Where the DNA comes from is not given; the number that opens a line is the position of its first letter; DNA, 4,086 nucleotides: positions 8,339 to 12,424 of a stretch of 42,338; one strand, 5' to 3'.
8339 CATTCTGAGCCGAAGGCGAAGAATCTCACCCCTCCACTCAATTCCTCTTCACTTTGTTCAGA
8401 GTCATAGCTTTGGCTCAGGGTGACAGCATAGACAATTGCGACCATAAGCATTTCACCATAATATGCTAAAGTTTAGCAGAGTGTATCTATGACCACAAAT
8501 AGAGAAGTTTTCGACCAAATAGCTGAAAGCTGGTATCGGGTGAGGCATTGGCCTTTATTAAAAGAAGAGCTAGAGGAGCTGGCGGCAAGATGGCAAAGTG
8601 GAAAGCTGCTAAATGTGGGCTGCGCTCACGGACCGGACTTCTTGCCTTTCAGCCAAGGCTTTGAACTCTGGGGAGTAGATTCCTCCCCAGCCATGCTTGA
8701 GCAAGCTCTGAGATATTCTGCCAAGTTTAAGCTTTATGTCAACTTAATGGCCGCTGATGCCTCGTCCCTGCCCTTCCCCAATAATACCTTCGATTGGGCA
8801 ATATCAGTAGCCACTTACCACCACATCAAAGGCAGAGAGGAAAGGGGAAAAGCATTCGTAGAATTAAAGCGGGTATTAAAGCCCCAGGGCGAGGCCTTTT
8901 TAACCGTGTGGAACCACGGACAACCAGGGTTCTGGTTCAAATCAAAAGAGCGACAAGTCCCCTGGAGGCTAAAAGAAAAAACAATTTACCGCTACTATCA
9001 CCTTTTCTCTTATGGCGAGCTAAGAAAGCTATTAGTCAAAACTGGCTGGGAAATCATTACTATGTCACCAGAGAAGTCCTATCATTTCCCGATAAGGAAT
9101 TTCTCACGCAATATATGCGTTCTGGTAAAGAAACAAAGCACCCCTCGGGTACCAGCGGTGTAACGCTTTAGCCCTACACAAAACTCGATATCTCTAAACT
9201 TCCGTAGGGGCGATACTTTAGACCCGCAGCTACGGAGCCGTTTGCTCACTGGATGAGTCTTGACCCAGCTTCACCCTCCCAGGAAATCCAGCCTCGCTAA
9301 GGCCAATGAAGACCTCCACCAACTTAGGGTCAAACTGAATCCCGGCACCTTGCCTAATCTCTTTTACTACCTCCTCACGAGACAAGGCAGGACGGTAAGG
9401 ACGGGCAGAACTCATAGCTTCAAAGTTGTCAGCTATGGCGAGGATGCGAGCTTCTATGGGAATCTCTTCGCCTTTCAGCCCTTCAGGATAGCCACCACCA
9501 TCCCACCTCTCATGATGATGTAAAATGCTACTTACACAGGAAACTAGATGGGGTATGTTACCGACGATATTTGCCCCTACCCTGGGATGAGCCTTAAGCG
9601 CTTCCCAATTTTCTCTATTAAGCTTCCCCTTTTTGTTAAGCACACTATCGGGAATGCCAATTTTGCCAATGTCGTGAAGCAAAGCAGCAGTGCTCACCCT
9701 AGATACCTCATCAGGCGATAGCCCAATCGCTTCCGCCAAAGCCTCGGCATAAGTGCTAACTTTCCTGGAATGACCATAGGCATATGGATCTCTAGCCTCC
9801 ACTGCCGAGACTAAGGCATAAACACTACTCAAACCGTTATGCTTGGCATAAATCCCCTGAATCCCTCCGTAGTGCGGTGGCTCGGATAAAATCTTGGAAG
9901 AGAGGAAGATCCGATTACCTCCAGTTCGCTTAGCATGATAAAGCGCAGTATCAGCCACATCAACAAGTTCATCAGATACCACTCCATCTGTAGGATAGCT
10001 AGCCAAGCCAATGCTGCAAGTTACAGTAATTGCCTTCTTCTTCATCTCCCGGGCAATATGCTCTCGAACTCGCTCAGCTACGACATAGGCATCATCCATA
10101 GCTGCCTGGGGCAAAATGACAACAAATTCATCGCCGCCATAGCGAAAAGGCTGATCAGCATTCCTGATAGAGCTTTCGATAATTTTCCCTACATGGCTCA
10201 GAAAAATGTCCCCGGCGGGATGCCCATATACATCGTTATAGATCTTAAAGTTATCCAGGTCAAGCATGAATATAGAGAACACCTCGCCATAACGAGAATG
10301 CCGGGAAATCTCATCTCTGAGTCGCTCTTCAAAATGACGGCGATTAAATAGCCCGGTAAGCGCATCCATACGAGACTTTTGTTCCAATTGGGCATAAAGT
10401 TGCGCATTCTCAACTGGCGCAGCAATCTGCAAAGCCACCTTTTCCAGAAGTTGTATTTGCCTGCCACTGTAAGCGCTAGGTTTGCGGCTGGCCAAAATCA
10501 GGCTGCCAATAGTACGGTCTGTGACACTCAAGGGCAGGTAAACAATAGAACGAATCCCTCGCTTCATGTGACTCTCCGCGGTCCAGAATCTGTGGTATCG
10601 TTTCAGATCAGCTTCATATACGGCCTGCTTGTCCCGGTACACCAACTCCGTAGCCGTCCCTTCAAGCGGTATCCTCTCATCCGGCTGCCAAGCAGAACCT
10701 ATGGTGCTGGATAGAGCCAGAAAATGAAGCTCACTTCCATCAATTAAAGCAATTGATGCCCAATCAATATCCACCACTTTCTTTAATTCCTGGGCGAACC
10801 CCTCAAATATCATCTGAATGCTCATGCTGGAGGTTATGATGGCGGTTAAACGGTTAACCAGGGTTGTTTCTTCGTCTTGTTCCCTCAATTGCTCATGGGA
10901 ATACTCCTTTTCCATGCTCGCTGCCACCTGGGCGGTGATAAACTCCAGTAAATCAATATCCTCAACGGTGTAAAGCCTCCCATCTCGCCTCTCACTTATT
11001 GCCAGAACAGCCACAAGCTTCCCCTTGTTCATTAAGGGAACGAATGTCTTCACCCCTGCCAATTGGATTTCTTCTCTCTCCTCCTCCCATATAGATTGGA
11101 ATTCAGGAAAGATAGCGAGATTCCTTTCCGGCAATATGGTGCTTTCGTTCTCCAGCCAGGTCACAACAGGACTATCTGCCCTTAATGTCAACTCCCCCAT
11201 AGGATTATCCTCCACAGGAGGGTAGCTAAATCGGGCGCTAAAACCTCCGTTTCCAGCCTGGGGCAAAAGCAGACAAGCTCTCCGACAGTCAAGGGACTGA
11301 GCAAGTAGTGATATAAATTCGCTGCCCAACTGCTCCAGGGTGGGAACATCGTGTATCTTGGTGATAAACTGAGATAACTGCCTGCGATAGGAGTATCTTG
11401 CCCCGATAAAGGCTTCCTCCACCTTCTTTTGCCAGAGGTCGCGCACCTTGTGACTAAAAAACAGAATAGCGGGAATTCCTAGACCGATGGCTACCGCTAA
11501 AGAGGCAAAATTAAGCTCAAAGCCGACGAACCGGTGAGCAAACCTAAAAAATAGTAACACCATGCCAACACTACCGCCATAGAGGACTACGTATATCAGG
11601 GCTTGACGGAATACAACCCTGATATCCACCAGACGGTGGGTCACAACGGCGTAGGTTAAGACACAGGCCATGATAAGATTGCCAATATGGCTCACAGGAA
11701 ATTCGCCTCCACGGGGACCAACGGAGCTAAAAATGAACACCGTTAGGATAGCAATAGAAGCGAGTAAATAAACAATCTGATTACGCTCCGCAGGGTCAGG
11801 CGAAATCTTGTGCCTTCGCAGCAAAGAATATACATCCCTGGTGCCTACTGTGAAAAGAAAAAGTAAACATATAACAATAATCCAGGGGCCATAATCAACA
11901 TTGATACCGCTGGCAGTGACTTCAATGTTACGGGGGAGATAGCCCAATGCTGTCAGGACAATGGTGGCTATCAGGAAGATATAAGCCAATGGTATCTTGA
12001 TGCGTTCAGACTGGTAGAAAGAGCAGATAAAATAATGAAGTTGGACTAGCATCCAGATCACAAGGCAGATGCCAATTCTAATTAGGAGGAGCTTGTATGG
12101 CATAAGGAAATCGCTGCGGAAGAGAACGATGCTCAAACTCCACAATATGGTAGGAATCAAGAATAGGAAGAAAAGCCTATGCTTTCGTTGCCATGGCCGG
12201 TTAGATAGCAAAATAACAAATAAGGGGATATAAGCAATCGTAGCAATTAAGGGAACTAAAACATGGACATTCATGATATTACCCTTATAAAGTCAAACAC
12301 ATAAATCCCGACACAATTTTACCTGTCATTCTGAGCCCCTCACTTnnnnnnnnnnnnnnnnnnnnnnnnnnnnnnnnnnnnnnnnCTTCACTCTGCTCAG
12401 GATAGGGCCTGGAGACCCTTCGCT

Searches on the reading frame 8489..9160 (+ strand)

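Call 69: search_protein_families(library=pfam, proteins=[window:8489-9160:+], max_evalue=0.0001)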
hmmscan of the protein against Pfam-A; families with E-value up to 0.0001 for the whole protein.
window:8489-9160:+ (224 aa): 6 families
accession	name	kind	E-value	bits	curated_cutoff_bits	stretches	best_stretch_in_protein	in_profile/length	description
PF08241.18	Methyltransf_11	-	3.7e-18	66.4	21.2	1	41-137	1-94/95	Methyltransferase domain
PF13649.12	Methyltransf_25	-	3.6e-17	63.3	27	1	41-134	2-97/97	Methyltransferase domain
PF13489.12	Methyltransf_23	-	2.6e-12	47.2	27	1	24-190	9-162/164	Methyltransferase domain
PF13847.12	Methyltransf_31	-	6.1e-08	32.9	27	1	39-139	6-110/145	Methyltransferase domain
PF08242.18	Methyltransf_12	-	9.2e-08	33.2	30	1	41-134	1-96/98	Methyltransferase domain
PF01209.24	Ubie_methyltran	-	2.1e-05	24.4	20.1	1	55-136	66-149/233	ubiE/COQ5 methyltransferase family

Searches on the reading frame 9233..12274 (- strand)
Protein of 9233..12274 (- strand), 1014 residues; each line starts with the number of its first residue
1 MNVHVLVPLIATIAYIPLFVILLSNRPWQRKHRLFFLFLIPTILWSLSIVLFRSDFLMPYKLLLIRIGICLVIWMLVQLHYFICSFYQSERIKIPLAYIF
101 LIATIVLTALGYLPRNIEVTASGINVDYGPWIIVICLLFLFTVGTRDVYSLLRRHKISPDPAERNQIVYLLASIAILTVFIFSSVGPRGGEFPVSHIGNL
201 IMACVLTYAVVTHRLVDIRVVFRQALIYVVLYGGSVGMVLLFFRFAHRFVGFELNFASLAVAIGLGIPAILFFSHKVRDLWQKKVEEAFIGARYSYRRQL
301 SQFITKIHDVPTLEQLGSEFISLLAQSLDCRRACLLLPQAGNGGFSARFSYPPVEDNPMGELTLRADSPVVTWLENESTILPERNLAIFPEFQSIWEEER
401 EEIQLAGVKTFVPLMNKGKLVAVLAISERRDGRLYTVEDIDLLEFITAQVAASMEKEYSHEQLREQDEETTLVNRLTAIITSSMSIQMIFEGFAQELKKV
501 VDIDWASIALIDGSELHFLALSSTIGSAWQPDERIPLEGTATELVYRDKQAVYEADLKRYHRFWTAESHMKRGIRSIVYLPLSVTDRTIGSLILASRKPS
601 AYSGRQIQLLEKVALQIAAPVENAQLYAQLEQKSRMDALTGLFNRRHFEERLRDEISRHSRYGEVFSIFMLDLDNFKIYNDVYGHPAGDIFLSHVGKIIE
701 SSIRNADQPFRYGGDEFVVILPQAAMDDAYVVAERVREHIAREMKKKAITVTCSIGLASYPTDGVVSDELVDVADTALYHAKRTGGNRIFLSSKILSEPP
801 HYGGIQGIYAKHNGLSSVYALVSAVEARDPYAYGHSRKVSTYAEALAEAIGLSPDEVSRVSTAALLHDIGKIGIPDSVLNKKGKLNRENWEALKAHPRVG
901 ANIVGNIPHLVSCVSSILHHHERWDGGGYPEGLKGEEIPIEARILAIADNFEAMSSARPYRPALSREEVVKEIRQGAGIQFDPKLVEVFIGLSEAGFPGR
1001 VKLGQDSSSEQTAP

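Call 17: search_protein_families(library=pfam, proteins=[window:9233-12274:-], max_evalue=0.01)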
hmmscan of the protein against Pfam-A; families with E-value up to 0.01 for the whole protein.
window:9233-12274:- (1014 aa): 8 families
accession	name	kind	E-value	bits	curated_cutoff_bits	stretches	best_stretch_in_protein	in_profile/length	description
PF00990.26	GGDEF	-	8.7e-45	152.8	23.8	1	635-788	2-161/161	Diguanylate cyclase, GGDEF domain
PF13487.12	HD_5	-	9.7e-42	143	27.2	1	822-985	4-170/170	HD domain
PF01966.28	HD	-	1.2e-24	87.2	22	1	833-954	2-116/116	HD domain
PF01590.32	GAF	-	7.3e-20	72.3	22.4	2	486-619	2-131/133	GAF domain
PF13185.12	GAF_2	-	9.4e-19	68.4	28.6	2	486-619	4-133/136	GAF domain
PF13492.12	GAF_3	-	3.9e-17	63.3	27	2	486-623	2-129/129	GAF domain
PF08668.18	HDOD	-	0.00052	20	22.9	1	834-875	97-136/196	HDOD domain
PF24898.2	GGDEF_GdpP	-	0.0017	19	30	1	672-793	2-120/126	Cyclic-di-AMP phosphodiesterase GdpP-like, GGDEF domain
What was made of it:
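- A GGDEF/HD-GYP protein is encoded nearby at 9230..12274 (call 17).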
